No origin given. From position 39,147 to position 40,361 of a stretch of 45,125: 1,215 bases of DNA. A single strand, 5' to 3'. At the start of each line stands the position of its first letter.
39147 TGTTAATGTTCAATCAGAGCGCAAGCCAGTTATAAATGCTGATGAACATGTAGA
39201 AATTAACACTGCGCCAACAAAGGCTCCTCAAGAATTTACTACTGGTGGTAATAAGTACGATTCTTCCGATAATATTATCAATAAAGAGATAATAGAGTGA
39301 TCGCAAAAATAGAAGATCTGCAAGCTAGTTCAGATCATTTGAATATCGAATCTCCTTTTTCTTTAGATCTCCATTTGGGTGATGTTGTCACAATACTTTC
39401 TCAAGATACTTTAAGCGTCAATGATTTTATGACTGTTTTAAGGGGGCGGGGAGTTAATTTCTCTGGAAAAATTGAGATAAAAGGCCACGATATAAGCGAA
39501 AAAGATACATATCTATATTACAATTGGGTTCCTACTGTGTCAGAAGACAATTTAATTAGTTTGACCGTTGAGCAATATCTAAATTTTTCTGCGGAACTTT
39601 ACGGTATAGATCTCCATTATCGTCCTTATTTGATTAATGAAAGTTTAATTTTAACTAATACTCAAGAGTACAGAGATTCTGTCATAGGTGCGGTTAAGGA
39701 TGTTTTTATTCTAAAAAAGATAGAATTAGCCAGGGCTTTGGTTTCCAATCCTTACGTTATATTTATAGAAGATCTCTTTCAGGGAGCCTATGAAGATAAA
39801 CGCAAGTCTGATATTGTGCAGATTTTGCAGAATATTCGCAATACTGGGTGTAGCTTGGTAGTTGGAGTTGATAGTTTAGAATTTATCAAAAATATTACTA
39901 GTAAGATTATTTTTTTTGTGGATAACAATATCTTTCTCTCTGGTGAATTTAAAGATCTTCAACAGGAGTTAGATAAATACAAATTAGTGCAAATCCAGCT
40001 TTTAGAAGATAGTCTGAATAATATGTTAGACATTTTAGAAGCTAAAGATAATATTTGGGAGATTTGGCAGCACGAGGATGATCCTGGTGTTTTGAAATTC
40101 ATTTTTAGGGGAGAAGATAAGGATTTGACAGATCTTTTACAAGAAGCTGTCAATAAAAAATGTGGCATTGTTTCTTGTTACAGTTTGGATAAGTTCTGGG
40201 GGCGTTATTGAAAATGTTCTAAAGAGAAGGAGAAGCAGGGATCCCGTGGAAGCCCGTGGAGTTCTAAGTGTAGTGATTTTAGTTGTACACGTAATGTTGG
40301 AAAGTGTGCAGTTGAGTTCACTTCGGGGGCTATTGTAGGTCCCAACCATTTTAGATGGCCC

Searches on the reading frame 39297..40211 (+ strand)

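Call 42: search_protein_families(library=ncbifam, proteins=[window:39297-40211:+], max_evalue=0.00001)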
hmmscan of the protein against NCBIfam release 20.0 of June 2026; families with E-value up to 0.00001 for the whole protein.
window:39297-40211:+ (304 aa): 4 families
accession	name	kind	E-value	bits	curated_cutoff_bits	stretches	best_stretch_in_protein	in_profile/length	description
TIGR01188.1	drrA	subfamily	4.2e-09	36.1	312.45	1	56-293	47-285/302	daunorubicin resistance ABC transporter, ATP-binding protein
TIGR03864.1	PQQ_ABC_ATP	hypoth_equivalog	5.6e-08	32.5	302.25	1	21-231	20-229/236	ABC transporter, ATP-binding subunit, PQQ-dependent alcohol dehydrogenase system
TIGR03522.1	GldA_ABC_ATP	equivalog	2.3e-07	30.6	402.6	1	21-249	21-253/301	gliding motility-associated ABC transporter ATP-binding subunit GldA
TIGR03410.1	urea_trans_UrtE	equivalog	3.4e-06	26.7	285.8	0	5-224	3-222/230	urea ABC transporter ATP-binding subunit UrtE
